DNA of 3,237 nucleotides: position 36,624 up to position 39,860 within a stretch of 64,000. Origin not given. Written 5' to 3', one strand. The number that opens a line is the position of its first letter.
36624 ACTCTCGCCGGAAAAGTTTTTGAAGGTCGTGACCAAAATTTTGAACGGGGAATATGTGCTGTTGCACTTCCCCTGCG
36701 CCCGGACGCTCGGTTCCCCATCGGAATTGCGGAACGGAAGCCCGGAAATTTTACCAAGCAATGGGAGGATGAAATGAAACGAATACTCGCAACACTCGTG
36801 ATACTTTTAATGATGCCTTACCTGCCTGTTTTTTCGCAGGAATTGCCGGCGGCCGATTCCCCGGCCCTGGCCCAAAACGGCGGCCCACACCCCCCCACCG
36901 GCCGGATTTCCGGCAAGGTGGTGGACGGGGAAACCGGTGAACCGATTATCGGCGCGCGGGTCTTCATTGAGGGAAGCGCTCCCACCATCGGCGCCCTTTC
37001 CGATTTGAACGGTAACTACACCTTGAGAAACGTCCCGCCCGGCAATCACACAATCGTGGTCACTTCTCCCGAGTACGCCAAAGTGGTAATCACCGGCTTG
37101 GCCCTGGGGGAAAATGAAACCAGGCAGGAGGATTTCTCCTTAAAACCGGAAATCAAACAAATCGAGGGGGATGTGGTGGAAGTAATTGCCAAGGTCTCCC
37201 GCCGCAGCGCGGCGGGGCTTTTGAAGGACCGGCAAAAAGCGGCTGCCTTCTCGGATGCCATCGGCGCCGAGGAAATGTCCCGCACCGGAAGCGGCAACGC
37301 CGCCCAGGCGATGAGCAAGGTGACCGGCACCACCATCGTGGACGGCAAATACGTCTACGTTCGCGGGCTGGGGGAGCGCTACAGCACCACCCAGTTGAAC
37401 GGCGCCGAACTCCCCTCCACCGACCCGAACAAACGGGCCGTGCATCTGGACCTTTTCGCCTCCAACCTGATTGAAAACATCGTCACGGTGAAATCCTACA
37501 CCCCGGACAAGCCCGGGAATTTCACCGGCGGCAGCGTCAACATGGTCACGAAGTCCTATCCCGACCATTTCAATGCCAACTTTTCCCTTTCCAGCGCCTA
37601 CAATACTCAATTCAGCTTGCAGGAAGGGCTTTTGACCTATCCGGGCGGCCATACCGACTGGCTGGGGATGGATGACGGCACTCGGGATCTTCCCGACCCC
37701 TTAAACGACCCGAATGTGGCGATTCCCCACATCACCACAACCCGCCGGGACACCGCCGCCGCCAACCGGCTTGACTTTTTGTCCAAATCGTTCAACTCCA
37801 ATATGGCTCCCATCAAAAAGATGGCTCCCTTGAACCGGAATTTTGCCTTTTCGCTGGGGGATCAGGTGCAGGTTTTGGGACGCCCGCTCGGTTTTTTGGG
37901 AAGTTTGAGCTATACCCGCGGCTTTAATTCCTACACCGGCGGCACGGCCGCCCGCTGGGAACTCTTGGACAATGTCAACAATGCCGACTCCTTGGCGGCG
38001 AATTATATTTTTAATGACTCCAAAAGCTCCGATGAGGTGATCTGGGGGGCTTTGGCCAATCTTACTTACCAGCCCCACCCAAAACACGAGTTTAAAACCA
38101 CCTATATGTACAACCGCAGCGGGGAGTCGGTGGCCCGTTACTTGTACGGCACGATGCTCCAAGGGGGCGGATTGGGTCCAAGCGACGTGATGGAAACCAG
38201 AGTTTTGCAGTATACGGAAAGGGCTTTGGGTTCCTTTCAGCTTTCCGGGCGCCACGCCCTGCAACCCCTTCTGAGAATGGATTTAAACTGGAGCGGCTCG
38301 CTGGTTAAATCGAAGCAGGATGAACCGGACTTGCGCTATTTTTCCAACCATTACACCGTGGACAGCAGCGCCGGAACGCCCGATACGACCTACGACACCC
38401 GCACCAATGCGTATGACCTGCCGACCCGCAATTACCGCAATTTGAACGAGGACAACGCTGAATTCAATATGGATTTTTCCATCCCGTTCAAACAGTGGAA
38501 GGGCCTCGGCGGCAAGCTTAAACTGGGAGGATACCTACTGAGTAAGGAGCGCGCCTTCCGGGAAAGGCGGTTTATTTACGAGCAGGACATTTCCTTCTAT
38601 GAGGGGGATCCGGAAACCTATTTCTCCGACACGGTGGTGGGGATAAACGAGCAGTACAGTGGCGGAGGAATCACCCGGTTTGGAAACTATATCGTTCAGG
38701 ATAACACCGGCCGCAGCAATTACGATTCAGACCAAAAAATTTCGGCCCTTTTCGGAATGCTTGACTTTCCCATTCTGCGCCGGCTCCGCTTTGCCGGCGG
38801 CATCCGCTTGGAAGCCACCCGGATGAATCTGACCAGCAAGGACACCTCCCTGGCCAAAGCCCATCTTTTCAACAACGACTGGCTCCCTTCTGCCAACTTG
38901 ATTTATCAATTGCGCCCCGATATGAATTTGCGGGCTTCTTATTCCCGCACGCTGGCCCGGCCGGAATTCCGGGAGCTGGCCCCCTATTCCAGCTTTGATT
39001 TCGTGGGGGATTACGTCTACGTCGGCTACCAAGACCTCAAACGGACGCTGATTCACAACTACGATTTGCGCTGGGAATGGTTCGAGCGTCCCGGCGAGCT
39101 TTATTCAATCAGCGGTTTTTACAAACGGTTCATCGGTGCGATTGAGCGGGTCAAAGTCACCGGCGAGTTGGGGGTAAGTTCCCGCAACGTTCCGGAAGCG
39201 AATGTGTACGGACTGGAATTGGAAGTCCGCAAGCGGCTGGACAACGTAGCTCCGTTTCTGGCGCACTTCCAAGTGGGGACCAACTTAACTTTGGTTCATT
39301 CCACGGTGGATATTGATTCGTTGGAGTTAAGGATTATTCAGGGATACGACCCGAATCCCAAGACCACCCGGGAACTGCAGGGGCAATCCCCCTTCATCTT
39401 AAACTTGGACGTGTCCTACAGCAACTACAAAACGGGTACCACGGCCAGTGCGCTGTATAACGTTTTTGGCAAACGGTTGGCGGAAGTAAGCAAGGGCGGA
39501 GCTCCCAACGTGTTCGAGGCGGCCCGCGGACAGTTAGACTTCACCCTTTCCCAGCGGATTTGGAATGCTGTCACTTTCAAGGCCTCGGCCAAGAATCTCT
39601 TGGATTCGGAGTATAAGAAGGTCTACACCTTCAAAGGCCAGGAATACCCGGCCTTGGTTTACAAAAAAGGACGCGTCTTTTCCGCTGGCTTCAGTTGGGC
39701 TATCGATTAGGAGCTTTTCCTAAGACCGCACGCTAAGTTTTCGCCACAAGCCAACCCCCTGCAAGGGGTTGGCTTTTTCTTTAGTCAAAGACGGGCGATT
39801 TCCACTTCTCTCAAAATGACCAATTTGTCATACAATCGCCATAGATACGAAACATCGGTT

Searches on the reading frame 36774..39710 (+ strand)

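Call 7: search_protein_families(library=pfam, proteins=[window:36774-39710:+], max_evalue=0.001)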
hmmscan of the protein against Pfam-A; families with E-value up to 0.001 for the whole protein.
window:36774-39710:+ (978 aa): 4 families
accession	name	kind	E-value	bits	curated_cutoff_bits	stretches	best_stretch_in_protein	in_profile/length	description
PF00593.30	TonB_dep_Rec_b-barrel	-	6.8e-29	102.4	27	1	522-942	19-436/436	TonB dependent receptor-like, beta-barrel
PF13620.12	CarboxypepD_reg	-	2.7e-16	60.1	32.3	1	45-124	2-82/82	Carboxypeptidase regulatory-like domain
PF13715.12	CarbopepD_reg_2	-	6.3e-15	55.4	32.2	1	45-132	1-85/88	CarboxypepD_reg-like domain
PF07715.20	Plug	-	1.7e-07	32.2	23.9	1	155-243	4-95/107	TonB-dependent Receptor Plug Domain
